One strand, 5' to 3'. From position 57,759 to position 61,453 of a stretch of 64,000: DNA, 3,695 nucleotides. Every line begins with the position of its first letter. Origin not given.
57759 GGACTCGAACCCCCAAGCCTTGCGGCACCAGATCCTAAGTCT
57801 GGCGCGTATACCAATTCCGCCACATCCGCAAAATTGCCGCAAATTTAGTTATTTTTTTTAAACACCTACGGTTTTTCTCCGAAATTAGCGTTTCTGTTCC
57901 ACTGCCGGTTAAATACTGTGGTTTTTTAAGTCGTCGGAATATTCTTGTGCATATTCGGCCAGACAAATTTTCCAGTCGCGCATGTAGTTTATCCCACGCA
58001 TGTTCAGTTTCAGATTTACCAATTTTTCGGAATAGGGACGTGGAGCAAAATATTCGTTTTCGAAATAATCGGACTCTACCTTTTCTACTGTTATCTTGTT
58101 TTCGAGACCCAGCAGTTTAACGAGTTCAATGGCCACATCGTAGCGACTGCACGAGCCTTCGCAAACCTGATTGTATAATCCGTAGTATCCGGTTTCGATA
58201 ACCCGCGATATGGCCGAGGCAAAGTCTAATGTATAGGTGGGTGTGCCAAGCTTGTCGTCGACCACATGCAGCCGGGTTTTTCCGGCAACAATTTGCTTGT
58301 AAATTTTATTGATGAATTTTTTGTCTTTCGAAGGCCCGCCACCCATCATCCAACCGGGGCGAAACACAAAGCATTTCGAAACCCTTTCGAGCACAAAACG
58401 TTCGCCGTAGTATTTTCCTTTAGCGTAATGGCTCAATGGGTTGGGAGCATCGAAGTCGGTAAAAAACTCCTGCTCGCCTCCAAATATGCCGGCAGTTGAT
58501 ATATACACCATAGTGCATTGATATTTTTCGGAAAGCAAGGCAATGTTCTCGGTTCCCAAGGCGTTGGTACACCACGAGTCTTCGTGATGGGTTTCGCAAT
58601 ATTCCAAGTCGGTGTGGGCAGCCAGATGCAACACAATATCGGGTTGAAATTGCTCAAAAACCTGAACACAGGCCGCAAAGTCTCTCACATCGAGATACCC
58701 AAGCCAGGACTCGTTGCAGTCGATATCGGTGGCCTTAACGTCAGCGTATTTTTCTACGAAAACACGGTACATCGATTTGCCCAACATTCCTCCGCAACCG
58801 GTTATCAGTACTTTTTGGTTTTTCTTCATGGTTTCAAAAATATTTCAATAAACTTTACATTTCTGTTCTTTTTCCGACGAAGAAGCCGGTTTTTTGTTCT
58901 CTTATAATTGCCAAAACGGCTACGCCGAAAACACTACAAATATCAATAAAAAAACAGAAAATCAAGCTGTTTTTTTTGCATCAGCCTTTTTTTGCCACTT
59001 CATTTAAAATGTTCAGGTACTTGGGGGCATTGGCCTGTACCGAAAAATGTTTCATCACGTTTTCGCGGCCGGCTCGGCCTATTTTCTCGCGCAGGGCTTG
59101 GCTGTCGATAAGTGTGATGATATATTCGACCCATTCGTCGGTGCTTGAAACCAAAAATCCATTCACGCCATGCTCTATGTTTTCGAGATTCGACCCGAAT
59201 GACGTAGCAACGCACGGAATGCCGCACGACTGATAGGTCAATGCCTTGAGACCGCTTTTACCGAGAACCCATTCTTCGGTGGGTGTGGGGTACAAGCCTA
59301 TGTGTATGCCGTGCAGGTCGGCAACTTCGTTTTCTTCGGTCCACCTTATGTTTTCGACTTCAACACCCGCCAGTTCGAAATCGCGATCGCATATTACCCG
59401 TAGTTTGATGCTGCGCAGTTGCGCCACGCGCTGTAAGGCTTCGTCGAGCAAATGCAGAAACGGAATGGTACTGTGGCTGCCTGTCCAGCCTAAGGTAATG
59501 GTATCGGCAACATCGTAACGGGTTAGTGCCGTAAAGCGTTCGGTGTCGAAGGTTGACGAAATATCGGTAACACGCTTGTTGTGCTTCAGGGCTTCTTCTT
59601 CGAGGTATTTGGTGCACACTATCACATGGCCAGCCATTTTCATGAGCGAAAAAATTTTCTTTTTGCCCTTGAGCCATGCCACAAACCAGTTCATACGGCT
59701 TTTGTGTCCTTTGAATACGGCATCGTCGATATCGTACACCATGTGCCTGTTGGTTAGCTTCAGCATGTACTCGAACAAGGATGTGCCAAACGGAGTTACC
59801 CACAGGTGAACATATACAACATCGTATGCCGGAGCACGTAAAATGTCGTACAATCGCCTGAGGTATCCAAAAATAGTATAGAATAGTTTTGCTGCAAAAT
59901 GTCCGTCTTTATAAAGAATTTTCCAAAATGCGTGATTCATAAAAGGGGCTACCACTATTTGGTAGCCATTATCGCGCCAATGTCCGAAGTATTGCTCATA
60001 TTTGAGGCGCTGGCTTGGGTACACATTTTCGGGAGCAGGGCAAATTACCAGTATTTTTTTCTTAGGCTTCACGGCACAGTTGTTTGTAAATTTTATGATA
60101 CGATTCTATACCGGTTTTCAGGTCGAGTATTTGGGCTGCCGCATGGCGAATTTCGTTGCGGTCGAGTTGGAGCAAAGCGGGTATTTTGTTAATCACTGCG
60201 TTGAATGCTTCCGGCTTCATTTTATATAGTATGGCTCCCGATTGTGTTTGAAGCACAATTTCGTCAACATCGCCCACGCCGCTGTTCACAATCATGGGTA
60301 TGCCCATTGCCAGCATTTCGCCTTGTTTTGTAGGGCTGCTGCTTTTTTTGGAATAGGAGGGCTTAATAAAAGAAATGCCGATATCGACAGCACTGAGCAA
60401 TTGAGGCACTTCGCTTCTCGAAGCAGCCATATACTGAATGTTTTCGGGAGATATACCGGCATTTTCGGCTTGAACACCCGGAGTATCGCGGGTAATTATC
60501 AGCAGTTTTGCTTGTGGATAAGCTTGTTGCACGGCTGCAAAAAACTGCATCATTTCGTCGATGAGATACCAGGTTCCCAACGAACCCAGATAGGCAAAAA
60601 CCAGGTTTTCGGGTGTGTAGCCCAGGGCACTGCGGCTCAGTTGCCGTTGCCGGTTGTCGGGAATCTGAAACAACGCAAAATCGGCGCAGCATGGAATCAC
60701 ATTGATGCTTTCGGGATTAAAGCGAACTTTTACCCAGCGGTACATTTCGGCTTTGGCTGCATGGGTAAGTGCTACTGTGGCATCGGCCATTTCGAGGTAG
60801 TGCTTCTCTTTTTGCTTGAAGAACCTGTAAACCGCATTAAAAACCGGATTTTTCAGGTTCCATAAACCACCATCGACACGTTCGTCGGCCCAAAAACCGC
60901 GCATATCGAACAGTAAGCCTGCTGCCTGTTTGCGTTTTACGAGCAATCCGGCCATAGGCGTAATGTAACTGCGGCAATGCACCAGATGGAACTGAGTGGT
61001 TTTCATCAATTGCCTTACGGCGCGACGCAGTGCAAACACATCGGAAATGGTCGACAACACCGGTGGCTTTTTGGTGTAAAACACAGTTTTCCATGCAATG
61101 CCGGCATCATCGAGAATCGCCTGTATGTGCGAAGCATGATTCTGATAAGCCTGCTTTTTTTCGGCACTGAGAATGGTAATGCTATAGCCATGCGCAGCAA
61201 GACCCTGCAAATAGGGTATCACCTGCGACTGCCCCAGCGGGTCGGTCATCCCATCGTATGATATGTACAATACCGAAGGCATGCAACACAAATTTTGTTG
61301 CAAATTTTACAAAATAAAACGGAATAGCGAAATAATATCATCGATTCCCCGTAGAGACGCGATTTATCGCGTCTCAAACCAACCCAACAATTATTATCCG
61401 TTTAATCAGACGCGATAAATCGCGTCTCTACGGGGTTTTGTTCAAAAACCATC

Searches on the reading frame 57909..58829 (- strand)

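Call 66: search_protein_families(library=pfam, proteins=[window:57909-58829:-], max_evalue=0.00001)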
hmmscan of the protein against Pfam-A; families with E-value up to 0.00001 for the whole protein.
window:57909-58829:- (306 aa): 5 families
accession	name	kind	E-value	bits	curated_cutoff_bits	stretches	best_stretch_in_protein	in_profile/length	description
PF04321.23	RmlD_sub_bind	-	3.1e-51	174.6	27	1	6-297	2-285/287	RmlD substrate binding domain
PF01370.27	Epimerase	-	1.9e-22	80.3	20.9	1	7-213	1-227/240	NAD dependent epimerase/dehydratase family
PF16363.11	GDP_Man_Dehyd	-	1.1e-11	45.2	27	1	9-147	2-165/332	GDP-mannose 4,6 dehydratase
PF02719.21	Polysacc_synt_2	-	7.9e-11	42.1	20.2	1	46-112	61-128/293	Polysaccharide biosynthesis protein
PF07993.18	NAD_binding_4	-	4.8e-06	26.3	20.1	0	64-165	90-210/258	Male sterility protein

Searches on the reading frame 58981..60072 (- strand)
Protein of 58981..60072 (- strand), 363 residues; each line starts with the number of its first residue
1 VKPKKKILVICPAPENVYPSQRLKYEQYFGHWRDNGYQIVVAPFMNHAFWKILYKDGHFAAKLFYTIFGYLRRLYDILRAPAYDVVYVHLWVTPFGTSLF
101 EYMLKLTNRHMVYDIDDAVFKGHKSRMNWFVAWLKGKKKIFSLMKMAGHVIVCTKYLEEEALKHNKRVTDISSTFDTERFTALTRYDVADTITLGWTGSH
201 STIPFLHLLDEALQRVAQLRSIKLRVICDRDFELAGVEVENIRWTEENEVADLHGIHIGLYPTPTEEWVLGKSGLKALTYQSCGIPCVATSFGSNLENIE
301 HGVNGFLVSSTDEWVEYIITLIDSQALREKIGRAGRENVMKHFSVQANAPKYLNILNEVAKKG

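Call 66: search_protein_families(library=pfam, proteins=[window:58981-60072:-], max_evalue=0.00001)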
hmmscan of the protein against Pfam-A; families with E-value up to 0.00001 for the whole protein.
window:58981-60072:- (363 aa): 2 families
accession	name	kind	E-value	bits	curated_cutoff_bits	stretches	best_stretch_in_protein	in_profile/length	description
PF13692.12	Glyco_trans_1_4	-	6.2e-11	43.2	27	1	206-323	17-141/142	Glycosyl transferases group 1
PF00534.26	Glycos_transf_1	-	6.5e-10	39.3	26.4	1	274-337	106-171/172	Glycosyl transferases group 1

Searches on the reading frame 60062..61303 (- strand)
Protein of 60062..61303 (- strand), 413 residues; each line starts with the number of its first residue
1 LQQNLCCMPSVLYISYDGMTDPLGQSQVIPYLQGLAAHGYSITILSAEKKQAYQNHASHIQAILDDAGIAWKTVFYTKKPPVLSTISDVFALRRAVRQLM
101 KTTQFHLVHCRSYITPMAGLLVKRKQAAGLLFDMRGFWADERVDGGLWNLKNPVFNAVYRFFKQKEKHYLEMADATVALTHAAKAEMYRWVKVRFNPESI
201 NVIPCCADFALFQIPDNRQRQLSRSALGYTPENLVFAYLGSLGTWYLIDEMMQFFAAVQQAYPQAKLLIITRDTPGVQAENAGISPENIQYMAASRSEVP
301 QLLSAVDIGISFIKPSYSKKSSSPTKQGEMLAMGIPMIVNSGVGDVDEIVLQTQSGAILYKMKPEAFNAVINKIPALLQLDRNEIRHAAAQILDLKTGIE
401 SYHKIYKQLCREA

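Call 66: search_protein_families(library=pfam, proteins=[window:60062-61303:-], max_evalue=0.00001)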
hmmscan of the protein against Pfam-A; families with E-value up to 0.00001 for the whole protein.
window:60062-61303:- (413 aa): 4 families
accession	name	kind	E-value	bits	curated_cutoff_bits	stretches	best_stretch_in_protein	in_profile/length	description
PF13439.12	Glyco_transf_4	-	3.1e-12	47.3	28.5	1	32-208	12-167/170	Glycosyltransferase Family 4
PF13579.12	Glyco_trans_4_4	-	3.6e-09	37.6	29.7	1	33-205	12-157/158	Glycosyl transferase 4-like domain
PF00534.26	Glycos_transf_1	-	1.9e-07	31.2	26.4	1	226-374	8-155/172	Glycosyl transferases group 1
PF13692.12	Glyco_trans_1_4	-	8.2e-07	29.8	27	1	236-373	4-138/142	Glycosyl transferases group 1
